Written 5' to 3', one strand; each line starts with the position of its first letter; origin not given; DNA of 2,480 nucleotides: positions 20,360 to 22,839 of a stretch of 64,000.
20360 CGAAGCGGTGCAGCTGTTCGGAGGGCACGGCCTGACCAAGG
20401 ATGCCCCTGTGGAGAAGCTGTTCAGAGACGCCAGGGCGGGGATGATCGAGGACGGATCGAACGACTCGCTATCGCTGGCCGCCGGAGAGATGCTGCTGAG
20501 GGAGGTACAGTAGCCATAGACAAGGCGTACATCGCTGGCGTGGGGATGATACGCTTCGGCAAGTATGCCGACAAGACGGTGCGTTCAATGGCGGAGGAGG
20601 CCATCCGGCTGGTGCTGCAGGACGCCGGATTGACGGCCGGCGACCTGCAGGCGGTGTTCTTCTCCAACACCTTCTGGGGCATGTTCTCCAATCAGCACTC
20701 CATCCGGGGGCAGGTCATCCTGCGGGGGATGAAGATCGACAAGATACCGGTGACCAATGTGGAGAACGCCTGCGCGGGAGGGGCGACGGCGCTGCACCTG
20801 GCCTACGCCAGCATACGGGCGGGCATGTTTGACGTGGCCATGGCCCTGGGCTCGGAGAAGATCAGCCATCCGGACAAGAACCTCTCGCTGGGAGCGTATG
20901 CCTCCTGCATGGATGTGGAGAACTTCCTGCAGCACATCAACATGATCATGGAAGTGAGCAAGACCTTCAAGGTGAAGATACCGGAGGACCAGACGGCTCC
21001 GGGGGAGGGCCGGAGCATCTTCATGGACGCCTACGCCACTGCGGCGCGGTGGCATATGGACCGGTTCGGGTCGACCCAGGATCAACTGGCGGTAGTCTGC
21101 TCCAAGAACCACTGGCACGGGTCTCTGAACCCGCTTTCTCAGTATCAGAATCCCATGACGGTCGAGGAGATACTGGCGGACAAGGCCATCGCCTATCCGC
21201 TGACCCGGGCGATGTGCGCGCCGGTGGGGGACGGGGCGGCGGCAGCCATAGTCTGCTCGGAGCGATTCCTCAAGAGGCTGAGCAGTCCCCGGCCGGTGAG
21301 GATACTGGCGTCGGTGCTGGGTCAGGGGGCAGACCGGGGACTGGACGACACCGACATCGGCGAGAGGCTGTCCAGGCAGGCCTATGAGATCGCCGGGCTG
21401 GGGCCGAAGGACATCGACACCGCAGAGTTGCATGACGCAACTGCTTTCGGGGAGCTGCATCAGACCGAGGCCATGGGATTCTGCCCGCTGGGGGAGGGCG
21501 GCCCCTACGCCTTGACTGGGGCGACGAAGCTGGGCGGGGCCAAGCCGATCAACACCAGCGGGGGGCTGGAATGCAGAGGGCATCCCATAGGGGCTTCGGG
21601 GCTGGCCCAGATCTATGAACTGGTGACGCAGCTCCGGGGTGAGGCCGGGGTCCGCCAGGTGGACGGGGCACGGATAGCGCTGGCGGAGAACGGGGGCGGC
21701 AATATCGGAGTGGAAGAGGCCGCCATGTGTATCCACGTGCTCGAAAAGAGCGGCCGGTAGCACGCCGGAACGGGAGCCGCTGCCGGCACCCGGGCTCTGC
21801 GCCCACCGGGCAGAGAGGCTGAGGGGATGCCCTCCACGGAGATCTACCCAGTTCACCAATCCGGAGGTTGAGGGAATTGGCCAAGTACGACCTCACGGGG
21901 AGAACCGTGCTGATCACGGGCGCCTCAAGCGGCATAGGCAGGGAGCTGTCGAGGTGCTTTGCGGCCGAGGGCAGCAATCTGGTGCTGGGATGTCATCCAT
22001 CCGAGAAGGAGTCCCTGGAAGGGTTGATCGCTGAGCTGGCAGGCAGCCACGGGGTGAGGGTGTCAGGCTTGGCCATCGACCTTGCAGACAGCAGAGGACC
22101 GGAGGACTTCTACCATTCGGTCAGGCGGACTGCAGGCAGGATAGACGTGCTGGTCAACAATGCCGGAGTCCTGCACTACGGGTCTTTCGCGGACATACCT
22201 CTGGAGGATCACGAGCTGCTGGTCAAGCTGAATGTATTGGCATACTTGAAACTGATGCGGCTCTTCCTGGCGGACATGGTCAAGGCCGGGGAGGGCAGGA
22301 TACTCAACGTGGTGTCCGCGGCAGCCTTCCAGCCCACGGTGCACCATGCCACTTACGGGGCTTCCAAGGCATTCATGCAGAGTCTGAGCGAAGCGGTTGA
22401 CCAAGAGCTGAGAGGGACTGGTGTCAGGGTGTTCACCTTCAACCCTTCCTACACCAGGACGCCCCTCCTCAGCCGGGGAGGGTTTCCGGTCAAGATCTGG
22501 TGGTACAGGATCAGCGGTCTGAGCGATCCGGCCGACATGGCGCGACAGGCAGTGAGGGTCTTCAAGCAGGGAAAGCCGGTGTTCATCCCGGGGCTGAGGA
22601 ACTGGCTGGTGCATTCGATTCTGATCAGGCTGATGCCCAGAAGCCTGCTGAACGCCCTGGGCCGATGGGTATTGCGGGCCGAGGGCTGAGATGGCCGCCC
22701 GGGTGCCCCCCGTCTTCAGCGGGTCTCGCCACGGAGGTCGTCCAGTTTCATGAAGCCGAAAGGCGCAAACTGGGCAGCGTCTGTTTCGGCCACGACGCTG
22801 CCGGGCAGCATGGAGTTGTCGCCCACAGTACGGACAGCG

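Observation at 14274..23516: Beta-oxidation-like cluster resembling steroid/sterol side-chain or alicyclic acid catabolism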

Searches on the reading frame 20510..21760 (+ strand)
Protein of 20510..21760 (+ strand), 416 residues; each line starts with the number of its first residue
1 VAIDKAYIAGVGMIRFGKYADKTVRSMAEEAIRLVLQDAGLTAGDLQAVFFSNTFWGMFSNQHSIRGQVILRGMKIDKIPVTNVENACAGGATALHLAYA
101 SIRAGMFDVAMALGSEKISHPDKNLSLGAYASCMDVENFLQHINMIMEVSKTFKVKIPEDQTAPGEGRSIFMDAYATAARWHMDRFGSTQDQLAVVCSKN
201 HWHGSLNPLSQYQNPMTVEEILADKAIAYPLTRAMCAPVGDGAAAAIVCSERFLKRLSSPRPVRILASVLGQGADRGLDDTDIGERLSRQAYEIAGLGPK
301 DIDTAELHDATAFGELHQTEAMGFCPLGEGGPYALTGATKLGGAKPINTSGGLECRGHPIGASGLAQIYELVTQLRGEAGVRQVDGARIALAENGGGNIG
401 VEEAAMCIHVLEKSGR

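Call 9: search_protein_families(library=ncbifam, proteins=[window:20510-21760:+], max_evalue=0.001)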
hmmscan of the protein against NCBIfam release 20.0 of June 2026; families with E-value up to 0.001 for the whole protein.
window:20510-21760:+ (416 aa): 47 families (the best 25 are shown)
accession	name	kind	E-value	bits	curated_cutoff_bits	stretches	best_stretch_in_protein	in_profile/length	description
NF006102.0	PRK08256.1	subfamily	9.7e-88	294.9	436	1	4-396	3-380/394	lipid-transfer protein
NF004720.0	PRK06064.1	subfamily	2.1e-84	283.6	420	2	171-412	143-386/389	thiolase domain-containing protein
NF053570.1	AcCoTHIOL_METTL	equivalog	1.6e-71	241.2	600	2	168-412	138-382/385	acetyl-CoA acetyltransferase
NF009228.0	PRK12578.1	subfamily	3.5e-64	216.8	485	2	171-397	143-375/387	thiolase domain-containing protein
NF004810.0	PRK06157.1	equivalog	7.9e-64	216.2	403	1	4-399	7-385/400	acetyl-CoA acetyltransferase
NF053628.1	BnzsclthlBbsBGT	equivalog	5.3e-63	213.1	750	2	169-412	137-386/389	benzoylsuccinyl-CoA thiolase subunit BbsB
NF004715.0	PRK06059.1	equivalog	1.2e-61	208.9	424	2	175-396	147-387/399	lipid-transfer protein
NF005704.0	PRK07516.1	subfamily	2.5e-57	194.6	412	2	167-398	139-376/389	thiolase domain-containing protein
NF004811.0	PRK06158.1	subfamily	2.9e-48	164.8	421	1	5-404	9-375/384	acetyl-CoA acetyltransferase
NF006010.0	PRK08142.1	subfamily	1.5e-43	149.1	462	1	170-412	141-386/388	thiolase domain-containing protein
NF004982.0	PRK06365.1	equivalog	1.6e-41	142.7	695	3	288-378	299-391/430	thiolase domain-containing protein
NF004936.0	PRK06289.1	equivalog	6.3e-39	133.9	375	2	168-399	146-393/405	acetyl-CoA acetyltransferase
NF006180.0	PRK08313.1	subfamily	4.2e-38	131.2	514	1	5-398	5-373/389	thiolase domain-containing protein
NF005892.0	PRK07855.1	subfamily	6.1e-33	114.2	469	1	4-395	6-377/390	lipid-transfer protein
NF004721.0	PRK06065.1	equivalog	1.3e-32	113.1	455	2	175-385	153-368/393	thiolase domain-containing protein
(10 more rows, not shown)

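Call 25: search_solved_structures(query=window:20546-21760:+, max_evalue=1e-10)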
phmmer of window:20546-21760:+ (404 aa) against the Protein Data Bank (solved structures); distinct sequences matched with E-value up to 1e-10: 19.
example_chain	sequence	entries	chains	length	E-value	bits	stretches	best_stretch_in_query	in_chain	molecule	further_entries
7pxp_C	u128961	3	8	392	2.2e-54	188.4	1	158-401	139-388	Benzoylsuccinyl-CoA thiolase subunit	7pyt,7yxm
6hsj_A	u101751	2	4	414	2.1e-53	185.1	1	12-384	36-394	SCP2-thiolase (type-1)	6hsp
6hrv_A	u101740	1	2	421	2.2e-53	185.1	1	12-384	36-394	SCP2-thiolase (type-1)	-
7yvy_A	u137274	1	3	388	8.3e-46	160.1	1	159-386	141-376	Acetyl-CoA acetyltransferase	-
6esq_A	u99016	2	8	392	3.8e-43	151.4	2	157-400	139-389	acetoacetyl-CoA thiolase | Acetyl-CoA acetyltransferase thiolase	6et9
4yzo_A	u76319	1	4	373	3.5e-42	148.2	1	151-383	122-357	Putative acyl-CoA acyltransferase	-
4bia_A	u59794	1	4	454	1.5e-30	109.9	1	214-375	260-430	3-KETOACYL-COA THIOLASE, PUTATIVE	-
4bi9_A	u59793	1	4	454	5e-30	108.2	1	214-375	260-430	3-KETOACYL-COA THIOLASE, PUTATIVE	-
4u4e_A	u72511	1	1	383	3.3e-28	102.2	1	160-388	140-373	Thiolase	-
3zbg_A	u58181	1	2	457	2.2e-23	86.3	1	177-374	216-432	3-KETOACYL-COA THIOLASE-LIKE PROTEIN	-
9skh_I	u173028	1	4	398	4.5e-23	85.3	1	276-386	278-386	2,4-diacetylphloroglucinol biosynthesis protein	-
5m3k_C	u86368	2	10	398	1.1e-22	84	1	277-386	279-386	2,4-diacetylphloroglucinol biosynthesis protein PhlC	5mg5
3zbk_A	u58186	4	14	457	4.1e-22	82.1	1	177-374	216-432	3-KETOACYL-COA THIOLASE-LIKE PROTEIN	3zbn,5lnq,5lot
3zbl_A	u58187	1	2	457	5.5e-22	81.7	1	177-374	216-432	3-KETOACYL-COA THIOLASE-LIKE PROTEIN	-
9skm_I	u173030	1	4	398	9.1e-22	81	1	276-386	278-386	2,4-diacetylphloroglucinol biosynthesis protein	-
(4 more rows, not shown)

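Call 49: search_solved_structures(query=window:20546-21760:+, max_evalue=1e-40, show_alignments=5)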
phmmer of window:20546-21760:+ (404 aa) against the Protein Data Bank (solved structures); distinct sequences matched with E-value up to 1e-40: 6.
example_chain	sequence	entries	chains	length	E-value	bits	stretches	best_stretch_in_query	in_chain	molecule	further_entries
7pxp_C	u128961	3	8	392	2.2e-54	188.4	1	158-401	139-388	Benzoylsuccinyl-CoA thiolase subunit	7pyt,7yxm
6hsj_A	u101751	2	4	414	2.1e-53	185.1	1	12-384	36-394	SCP2-thiolase (type-1)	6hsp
6hrv_A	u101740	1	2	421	2.2e-53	185.1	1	12-384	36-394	SCP2-thiolase (type-1)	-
7yvy_A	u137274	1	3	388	8.3e-46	160.1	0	159-386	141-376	Acetyl-CoA acetyltransferase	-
6esq_A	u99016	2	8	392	3.8e-43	151.4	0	157-400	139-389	acetoacetyl-CoA thiolase | Acetyl-CoA acetyltransferase thiolase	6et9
4yzo_A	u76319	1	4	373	3.5e-42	148.2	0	151-383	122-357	Putative acyl-CoA acyltransferase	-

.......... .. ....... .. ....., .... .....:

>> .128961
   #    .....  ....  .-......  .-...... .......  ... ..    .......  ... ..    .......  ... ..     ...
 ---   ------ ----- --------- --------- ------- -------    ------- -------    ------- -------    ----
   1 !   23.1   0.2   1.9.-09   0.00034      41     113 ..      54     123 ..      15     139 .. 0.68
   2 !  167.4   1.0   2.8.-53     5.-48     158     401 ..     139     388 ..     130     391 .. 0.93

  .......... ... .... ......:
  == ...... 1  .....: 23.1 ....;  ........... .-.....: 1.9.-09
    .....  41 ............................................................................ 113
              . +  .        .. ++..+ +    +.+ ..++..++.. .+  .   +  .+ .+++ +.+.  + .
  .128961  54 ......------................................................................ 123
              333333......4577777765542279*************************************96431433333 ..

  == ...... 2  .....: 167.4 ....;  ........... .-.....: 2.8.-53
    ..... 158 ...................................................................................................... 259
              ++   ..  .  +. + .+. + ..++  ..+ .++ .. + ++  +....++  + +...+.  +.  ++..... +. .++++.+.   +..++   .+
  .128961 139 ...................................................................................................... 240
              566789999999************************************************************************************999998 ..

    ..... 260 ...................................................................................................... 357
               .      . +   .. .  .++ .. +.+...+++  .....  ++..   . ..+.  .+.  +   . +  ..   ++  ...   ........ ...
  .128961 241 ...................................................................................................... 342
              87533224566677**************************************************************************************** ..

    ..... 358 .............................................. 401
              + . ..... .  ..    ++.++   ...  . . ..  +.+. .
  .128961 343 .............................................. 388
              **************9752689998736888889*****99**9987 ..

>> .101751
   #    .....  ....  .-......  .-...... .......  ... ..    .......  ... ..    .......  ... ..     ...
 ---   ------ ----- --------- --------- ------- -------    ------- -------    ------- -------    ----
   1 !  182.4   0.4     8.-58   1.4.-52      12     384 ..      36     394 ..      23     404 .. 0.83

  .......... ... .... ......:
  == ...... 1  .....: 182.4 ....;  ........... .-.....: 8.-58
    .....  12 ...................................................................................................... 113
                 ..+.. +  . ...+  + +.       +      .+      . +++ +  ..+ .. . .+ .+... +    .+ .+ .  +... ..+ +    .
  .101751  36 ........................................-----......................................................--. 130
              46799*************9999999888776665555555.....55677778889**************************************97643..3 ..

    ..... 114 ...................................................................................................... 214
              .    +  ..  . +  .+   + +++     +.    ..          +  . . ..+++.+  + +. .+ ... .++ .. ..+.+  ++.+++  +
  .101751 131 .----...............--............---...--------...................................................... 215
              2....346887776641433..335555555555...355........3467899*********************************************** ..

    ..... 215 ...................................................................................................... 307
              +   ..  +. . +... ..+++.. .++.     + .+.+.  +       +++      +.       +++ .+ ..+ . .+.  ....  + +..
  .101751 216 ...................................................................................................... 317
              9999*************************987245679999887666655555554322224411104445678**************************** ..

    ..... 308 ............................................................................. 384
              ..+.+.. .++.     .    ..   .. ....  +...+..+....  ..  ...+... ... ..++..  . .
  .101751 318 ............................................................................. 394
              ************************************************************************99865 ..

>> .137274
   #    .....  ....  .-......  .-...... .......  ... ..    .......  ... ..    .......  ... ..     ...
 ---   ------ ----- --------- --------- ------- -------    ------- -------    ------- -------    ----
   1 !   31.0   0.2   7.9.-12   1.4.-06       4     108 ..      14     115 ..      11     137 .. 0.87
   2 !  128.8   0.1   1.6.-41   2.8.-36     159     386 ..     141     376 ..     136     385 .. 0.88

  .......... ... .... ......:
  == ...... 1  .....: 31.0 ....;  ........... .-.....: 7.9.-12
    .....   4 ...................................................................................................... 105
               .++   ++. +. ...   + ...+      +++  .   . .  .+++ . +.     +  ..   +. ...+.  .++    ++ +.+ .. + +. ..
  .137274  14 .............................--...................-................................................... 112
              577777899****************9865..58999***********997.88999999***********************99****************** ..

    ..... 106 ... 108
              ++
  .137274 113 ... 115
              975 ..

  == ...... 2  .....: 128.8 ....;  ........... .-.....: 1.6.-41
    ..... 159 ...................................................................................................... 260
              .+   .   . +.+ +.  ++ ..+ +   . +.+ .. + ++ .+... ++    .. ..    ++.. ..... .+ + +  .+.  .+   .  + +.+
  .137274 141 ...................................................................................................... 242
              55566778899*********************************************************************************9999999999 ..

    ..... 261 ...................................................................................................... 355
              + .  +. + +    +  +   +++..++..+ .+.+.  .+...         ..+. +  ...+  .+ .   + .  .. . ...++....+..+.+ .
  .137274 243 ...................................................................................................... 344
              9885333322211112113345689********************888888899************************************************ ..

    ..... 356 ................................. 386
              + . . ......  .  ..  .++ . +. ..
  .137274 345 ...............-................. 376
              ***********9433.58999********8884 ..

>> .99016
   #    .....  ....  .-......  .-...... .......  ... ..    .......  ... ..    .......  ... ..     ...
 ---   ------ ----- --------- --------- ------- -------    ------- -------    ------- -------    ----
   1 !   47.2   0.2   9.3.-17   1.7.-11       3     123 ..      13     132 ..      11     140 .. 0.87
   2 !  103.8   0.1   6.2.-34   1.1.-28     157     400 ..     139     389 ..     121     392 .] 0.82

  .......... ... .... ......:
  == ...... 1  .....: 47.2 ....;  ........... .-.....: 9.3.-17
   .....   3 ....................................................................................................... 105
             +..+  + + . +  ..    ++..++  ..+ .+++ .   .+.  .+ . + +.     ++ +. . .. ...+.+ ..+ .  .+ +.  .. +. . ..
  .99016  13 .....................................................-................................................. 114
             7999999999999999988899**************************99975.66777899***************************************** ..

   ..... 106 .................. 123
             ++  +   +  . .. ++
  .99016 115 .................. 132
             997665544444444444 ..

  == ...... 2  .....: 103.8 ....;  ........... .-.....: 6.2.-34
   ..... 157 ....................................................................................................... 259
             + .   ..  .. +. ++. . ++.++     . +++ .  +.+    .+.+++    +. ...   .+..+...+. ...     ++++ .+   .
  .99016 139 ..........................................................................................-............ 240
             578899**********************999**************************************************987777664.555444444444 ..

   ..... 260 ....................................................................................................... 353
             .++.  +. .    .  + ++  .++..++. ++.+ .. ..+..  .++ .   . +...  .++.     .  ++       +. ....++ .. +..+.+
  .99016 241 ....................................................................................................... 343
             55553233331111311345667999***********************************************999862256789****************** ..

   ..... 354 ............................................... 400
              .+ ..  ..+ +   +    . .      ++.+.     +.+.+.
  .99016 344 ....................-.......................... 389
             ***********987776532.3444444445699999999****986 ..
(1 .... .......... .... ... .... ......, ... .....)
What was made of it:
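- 20516..21760 (+): SCP2/Ltp-type thiolase. Cys nucleophile in NACAGG and His in GHP are present. It has 'HDAT' in place of HDCF, as BbsB has HDAF. Probable ATA start 2 nt after the ACAD stop; the public gene call starts at ATG 20546. PDB: BbsB 2e-54, zebrafish SCP2-thiolase 2e-53 over the full length (calls 25, 49).
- On SCP2-type (type-1) thiolase: HDCF is replaced by HDAT, as in BbsB (HDAF) and 7yvy (call 49).
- Closest known: Peroxisomal branched-chain / C27 bile-acid beta-oxidation. Same: The thiolase aligns over its full length to SCP2-thiolase type 1 (call 49).
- Closest known: Benzylsuccinate beta-oxidation. Same: The best solved-structure match of the thiolase is BbsB (2e-54), and both share the HDA(F/T) motif (calls 25, 49).
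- It aligns over its full length to zebrafish SCP2-thiolase type 1 and shares the HDA motif with BbsB (call 49).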

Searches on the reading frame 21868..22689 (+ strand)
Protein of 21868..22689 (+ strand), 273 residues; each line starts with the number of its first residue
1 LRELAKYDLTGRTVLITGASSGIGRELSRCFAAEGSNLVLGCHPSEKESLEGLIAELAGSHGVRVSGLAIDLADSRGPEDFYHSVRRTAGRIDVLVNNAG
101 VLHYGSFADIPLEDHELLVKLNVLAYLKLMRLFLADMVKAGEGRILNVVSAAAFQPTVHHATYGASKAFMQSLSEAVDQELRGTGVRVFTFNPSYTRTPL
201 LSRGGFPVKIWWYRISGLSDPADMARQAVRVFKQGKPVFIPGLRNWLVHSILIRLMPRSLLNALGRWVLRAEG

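Call 4: search_protein_families(library=pfam, proteins=[window:21868-22689:+], max_evalue=0.01)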
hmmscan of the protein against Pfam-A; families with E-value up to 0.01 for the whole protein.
window:21868-22689:+ (273 aa): 4 families
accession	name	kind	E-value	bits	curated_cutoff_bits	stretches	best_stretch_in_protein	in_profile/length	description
PF00106.31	adh_short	-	7.2e-45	153.3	26.6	1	13-201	2-187/195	short chain dehydrogenase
PF13561.12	adh_short_C2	-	1.9e-26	93.5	27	1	18-202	1-182/236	Enoyl-(Acyl carrier protein) reductase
PF08659.16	KR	-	4.2e-12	46.8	22.6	1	13-179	2-165/180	KR domain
PF01370.27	Epimerase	-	2.3e-05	24.3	20.9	1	14-190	1-171/240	NAD dependent epimerase/dehydratase family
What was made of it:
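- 21877..22689 (+): Classical SDR (270 aa) with TGxxxGxG, NNAG and YxxxK motifs. Presumed 3-hydroxyacyl-CoA dehydrogenase or ketoreductase. Last gene of the operon in this genome. PF00106, 153 bits (call 4).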

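Call 44: search_solved_structures(query=window:21877-22689:+, max_evalue=1e-30)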
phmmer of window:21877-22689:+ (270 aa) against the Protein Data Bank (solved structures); distinct sequences matched with E-value up to 1e-30: 0.

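Call 51: search_protein_families(library=ncbifam, proteins=[window:21877-22689:+], max_evalue=0.00001)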
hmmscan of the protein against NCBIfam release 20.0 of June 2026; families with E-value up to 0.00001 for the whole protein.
window:21877-22689:+ (270 aa): 212 families (the best 25 are shown)
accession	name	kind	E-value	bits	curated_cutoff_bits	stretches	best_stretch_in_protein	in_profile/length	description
NF005878.0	PRK07825.1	subfamily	9.2e-43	146.6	287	1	3-264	4-251/278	short chain dehydrogenase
NF004514.1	PRK05855.1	equivalog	1.1e-36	126.6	455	1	5-202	310-505/578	SDR family oxidoreductase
NF040690.1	mycolate_SDR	equivalog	2.3e-36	125.5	380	1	10-195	10-191/265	mycolate reductase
NF006123.0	PRK08267.1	equivalog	2.2e-35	122.2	261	1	9-261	3-252/261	SDR family oxidoreductase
NF004779.0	PRK06125.1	subfamily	3e-35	122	261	1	5-195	4-188/259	short-chain dehydrogenase/reductase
NF005806.0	PRK07666.1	equivalog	3.9e-35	121.3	286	1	5-197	4-193/239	3-ketoacyl-ACP reductase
NF005559.1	PRK07231.1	subfamily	1.6e-34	119.6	215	1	6-199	2-192/249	glucose 1-dehydrogenase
TIGR01963.1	PHB_DH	subfamily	2.4e-34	118.8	307.05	1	9-199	2-189/255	3-hydroxybutyrate dehydrogenase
NF004825.0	PRK06181.1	equivalog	2.5e-34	118.8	215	1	5-255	3-253/268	SDR family oxidoreductase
NF005672.0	PRK07454.1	equivalog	2.6e-34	118.5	234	1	9-197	7-192/241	SDR family oxidoreductase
NF004823.0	PRK06179.1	subfamily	1.1e-33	116.9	310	1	9-197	6-183/271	oxidoreductase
NF004526.0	PRK05872.1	subfamily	2.7e-33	115.3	276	1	2-198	4-195/297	short-chain dehydrogenase/reductase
NF004196.0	PRK05650.1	equivalog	5.7e-32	110.9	297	1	10-199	4-190/272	SDR family oxidoreductase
NF006074.0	PRK08220.1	equivalog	1.5e-31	109.9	312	1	2-198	2-185/251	2,3-dihydro-2,3-dihydroxybenzoate dehydrogenase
NF006565.0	PRK09072.1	equivalog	1e-30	107.2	238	1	5-236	2-225/265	SDR family oxidoreductase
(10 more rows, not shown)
